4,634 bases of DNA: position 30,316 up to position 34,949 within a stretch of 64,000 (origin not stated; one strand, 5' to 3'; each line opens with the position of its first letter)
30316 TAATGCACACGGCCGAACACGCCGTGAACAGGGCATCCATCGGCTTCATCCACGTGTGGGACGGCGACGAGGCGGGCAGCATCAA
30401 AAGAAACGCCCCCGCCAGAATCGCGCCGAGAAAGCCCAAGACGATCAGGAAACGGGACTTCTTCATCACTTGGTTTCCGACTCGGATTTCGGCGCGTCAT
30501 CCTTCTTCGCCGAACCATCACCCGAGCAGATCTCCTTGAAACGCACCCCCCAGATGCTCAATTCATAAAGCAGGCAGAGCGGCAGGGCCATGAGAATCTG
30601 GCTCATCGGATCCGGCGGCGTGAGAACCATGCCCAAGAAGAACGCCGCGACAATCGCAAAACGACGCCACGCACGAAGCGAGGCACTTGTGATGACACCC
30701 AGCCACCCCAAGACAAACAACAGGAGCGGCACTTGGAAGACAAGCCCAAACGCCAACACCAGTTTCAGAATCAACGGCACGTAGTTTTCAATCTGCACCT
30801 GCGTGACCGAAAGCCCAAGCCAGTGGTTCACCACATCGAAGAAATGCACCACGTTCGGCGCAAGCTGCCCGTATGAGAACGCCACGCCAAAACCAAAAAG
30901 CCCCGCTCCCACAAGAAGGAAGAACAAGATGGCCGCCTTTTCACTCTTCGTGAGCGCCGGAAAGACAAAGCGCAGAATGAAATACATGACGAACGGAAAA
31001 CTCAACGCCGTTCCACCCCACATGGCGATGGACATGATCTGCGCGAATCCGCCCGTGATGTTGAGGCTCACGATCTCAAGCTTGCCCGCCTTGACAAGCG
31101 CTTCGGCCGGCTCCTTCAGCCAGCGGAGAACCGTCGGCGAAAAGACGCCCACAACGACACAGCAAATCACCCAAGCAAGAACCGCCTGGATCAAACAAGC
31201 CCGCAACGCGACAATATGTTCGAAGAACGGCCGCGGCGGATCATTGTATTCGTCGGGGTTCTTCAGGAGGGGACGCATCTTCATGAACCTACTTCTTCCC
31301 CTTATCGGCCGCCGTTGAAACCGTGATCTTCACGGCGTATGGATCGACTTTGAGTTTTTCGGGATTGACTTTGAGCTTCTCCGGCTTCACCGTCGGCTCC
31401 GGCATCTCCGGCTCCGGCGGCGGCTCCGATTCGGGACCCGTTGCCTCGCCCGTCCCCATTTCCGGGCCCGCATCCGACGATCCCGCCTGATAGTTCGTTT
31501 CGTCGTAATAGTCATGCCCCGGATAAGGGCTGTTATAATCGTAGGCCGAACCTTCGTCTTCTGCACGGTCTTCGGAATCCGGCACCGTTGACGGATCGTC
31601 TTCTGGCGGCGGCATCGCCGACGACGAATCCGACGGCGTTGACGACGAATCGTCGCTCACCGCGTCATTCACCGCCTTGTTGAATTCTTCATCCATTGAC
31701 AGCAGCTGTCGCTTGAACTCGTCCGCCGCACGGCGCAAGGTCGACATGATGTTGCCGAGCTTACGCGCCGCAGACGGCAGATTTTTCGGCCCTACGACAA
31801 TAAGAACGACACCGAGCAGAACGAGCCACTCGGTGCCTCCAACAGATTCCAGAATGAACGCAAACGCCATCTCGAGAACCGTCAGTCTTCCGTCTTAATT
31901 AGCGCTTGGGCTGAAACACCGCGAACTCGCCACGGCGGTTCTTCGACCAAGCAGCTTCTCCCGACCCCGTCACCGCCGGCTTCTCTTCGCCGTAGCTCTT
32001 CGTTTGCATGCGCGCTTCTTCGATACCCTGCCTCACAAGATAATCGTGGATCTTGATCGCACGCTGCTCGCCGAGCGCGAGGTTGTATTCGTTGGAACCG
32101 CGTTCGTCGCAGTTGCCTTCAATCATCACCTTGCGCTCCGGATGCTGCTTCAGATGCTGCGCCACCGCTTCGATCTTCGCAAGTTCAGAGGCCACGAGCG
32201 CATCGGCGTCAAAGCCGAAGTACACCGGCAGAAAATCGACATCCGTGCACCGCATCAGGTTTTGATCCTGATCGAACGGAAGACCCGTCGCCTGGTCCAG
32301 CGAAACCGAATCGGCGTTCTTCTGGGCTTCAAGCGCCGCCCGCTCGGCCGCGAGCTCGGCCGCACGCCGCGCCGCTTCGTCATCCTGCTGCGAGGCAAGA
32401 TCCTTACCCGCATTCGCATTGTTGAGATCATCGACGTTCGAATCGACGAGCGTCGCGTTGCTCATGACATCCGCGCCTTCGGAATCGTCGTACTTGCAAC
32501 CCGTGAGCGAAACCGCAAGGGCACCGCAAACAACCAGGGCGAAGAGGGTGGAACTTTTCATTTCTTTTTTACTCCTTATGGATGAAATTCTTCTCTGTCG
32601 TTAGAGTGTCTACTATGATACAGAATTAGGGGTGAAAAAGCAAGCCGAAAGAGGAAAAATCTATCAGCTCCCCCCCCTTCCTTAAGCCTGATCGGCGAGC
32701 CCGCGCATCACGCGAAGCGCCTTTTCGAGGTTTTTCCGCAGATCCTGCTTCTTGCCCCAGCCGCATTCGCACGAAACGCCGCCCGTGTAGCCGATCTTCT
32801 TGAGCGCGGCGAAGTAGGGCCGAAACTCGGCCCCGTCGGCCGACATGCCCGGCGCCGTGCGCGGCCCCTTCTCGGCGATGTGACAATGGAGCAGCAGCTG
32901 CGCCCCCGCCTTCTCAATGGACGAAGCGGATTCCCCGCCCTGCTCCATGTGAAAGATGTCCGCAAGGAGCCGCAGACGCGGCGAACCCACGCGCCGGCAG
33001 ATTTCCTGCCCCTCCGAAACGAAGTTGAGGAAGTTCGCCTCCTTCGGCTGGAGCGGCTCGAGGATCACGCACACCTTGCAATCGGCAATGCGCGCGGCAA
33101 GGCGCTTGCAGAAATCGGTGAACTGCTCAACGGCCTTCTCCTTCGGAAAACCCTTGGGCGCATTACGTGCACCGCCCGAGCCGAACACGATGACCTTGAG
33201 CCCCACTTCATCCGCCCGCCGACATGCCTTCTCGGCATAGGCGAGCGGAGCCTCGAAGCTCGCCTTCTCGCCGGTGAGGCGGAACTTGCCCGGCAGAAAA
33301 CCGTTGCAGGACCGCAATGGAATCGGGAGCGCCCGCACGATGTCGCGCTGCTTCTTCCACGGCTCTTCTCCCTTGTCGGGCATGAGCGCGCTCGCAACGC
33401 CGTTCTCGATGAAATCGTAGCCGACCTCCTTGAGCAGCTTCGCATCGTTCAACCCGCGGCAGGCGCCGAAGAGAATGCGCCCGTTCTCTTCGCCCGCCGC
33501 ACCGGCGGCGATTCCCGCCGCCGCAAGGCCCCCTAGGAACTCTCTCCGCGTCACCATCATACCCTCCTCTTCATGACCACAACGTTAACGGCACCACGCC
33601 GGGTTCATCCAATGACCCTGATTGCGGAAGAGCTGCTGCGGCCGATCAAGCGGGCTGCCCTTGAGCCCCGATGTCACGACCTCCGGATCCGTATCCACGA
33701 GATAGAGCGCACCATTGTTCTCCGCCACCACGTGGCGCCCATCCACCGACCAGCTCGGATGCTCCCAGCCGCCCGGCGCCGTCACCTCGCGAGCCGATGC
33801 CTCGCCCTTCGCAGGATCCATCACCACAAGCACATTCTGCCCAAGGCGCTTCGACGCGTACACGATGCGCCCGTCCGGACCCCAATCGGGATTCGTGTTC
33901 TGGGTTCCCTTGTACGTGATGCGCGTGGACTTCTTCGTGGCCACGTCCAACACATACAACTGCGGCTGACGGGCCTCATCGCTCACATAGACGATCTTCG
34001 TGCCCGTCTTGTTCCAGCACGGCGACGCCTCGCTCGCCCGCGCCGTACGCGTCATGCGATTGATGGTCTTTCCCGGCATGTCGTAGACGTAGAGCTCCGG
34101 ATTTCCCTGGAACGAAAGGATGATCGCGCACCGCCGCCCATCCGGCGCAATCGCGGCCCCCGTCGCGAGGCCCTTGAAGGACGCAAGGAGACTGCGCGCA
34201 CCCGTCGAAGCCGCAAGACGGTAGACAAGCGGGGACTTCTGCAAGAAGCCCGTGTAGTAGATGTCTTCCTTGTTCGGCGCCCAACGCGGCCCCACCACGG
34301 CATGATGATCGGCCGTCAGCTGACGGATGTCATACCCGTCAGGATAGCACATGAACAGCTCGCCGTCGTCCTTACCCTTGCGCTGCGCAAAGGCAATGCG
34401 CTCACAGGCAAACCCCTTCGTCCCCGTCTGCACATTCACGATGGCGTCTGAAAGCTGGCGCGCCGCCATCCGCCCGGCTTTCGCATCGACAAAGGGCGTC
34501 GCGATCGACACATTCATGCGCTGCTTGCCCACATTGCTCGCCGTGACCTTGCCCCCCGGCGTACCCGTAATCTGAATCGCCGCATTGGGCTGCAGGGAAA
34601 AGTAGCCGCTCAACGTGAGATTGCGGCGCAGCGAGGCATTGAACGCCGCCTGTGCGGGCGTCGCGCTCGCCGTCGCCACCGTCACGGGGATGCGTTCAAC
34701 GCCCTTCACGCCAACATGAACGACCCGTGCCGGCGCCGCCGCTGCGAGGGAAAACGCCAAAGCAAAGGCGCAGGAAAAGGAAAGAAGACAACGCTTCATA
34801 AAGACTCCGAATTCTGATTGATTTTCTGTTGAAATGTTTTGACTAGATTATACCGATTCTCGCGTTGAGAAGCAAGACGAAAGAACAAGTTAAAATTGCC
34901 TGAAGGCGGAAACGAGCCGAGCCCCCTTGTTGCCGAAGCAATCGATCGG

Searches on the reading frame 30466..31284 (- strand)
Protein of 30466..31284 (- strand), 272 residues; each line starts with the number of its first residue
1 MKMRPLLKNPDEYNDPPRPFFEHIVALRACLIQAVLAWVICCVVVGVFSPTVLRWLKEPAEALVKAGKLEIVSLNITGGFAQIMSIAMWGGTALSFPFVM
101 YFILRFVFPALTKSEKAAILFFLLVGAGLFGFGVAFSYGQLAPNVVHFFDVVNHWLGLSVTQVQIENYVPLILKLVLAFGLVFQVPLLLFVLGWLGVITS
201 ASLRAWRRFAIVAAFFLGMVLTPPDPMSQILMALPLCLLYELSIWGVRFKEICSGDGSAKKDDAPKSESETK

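Call 45: search_protein_families(library=pfam, proteins=[window:30466-31284:-], max_evalue=0.001)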
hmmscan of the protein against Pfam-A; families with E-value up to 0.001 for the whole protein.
window:30466-31284:- (272 aa): 1 family
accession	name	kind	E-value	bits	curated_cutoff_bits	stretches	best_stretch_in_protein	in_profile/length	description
PF00902.23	TatC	-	4.9e-51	173.9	25.1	1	22-235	1-208/208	Sec-independent protein translocase protein (TatC)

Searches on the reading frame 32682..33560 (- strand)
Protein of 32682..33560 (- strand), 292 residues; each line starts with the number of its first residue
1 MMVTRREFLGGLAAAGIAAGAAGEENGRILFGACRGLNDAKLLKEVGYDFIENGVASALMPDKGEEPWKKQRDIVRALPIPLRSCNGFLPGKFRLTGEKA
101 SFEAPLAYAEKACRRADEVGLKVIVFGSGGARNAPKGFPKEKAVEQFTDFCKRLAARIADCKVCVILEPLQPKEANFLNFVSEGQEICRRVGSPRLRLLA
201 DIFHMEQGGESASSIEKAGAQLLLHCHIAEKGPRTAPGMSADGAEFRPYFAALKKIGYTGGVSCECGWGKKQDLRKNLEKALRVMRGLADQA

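Call 81: search_protein_families(library=pfam, proteins=[window:32682-33560:-], max_evalue=0.00001)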
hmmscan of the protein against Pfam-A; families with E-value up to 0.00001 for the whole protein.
window:32682-33560:- (292 aa): 1 family
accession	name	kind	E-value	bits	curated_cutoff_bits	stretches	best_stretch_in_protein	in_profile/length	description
PF01261.30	AP_endonuc_2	-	3e-27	96.4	31.1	1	41-286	2-247/249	Xylose isomerase-like TIM barrel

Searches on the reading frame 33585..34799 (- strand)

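Call 81: search_protein_families(library=pfam, proteins=[window:33585-34799:-], max_evalue=0.00001)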
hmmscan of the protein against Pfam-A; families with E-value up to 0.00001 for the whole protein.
window:33585-34799:- (404 aa): 2 families
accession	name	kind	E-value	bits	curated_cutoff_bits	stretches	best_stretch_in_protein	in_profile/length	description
PF07676.18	PD40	-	3.6e-10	40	20.9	0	256-283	10-38/38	WD40-like Beta Propeller Repeat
PF00930.27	DPPIV_N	-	1.8e-06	27.4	22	0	235-306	24-93/354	Dipeptidyl peptidase IV (DPP IV) N-terminal region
